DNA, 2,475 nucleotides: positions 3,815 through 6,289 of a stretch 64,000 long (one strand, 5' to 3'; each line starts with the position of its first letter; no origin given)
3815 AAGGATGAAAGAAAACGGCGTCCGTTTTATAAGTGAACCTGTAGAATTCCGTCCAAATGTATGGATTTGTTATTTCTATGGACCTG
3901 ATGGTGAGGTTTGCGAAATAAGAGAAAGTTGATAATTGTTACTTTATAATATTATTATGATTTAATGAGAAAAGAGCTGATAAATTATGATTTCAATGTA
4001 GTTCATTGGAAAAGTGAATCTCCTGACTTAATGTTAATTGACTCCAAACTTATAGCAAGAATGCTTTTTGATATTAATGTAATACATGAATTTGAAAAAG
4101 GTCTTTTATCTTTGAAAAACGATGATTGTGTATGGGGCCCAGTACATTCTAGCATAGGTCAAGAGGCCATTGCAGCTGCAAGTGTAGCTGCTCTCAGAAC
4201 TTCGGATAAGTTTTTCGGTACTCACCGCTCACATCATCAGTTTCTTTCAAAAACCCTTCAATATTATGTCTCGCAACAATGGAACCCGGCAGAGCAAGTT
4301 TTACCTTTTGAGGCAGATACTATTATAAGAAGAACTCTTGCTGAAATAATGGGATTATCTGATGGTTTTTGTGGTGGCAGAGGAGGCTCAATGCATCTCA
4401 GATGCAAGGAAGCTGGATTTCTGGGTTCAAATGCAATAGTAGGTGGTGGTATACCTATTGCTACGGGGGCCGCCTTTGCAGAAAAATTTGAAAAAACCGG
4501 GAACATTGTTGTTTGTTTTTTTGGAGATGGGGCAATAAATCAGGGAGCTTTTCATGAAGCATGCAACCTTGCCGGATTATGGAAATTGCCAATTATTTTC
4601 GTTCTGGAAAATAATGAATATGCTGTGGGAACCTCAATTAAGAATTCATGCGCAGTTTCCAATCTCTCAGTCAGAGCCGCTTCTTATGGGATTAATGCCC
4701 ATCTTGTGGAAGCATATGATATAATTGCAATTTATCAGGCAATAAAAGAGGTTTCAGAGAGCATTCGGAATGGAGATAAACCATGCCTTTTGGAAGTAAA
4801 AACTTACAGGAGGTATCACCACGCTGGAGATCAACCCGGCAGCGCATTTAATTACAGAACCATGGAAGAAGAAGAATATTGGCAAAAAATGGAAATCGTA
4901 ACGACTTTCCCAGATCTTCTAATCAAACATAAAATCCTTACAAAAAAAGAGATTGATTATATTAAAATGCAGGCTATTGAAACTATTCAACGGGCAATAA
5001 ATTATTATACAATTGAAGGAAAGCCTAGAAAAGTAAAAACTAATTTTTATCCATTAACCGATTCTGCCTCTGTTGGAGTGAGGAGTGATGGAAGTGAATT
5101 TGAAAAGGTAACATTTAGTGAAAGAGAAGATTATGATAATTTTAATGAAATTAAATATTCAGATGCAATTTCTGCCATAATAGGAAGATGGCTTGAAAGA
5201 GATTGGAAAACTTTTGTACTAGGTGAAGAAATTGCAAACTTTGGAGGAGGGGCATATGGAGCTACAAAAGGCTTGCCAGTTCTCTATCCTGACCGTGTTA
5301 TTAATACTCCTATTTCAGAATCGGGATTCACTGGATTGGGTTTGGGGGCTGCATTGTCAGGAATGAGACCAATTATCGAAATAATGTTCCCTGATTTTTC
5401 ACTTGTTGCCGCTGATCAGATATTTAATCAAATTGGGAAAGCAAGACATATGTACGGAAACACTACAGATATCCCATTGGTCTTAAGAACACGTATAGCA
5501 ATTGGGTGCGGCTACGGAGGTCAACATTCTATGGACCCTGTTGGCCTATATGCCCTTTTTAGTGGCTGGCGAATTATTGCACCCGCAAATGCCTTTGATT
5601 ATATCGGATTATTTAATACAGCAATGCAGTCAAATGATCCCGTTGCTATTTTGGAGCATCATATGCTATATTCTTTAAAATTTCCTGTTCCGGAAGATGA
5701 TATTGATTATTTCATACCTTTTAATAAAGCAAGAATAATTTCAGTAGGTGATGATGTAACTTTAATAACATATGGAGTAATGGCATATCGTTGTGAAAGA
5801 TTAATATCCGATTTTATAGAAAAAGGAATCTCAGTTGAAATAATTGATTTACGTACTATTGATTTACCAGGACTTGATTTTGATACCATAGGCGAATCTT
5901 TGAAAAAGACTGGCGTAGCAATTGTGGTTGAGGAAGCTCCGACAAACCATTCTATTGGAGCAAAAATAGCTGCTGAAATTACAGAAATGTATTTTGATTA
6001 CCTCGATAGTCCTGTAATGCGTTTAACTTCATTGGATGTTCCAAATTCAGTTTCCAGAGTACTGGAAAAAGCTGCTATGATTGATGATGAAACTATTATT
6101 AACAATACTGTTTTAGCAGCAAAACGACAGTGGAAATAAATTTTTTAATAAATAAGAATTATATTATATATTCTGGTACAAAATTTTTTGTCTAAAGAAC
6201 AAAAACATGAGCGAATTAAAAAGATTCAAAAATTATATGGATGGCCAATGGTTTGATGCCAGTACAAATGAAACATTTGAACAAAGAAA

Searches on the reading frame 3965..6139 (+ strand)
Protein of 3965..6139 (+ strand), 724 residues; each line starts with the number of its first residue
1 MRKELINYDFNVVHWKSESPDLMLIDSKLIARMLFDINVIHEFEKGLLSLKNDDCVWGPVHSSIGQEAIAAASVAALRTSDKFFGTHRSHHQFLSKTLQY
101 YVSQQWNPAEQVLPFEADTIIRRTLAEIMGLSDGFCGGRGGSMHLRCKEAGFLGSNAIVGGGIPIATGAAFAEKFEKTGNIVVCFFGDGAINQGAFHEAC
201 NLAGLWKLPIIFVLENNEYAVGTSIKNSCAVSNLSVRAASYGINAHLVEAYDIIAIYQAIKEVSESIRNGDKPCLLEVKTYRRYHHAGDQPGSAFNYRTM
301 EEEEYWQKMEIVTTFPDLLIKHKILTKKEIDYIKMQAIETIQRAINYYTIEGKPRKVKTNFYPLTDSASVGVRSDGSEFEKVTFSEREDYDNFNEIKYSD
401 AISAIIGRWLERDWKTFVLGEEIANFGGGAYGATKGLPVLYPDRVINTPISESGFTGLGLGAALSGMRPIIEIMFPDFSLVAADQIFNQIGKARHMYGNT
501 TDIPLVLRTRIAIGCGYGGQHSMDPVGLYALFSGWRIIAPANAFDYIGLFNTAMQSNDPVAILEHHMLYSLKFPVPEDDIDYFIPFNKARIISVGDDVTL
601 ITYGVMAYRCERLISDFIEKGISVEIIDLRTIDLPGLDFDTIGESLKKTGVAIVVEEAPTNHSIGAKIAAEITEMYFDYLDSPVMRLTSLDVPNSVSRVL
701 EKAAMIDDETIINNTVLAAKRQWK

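Call 19: search_protein_families(library=pfam, proteins=[window:3965-6139:+], max_evalue=0.1)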
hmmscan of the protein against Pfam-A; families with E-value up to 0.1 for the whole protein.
window:3965-6139:+ (724 aa): 6 families
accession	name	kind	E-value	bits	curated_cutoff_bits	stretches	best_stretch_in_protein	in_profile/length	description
PF00676.26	E1_dh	-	4.5e-61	206.9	22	1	40-346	6-289/300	Dehydrogenase E1 component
PF02780.25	Transketolase_C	-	8.9e-29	100.4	25.9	1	588-711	2-124/124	Transketolase, C-terminal domain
PF02779.29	Transket_pyr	-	4.7e-25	88.7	27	1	395-569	2-172/174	Transketolase, pyrimidine binding domain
PF00456.26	Transketolase_N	-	1.1e-07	31.6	22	1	173-281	138-244/334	Transketolase, thiamine diphosphate binding domain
PF13292.11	DXP_synthase_N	-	1.3e-06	28.3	21.2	1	162-227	116-181/274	1-deoxy-D-xylulose-5-phosphate synthase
PF02775.26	TPP_enzyme_C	-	2.9e-06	27.6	21.9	1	156-278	27-151/151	Thiamine pyrophosphate enzyme, C-terminal TPP binding domain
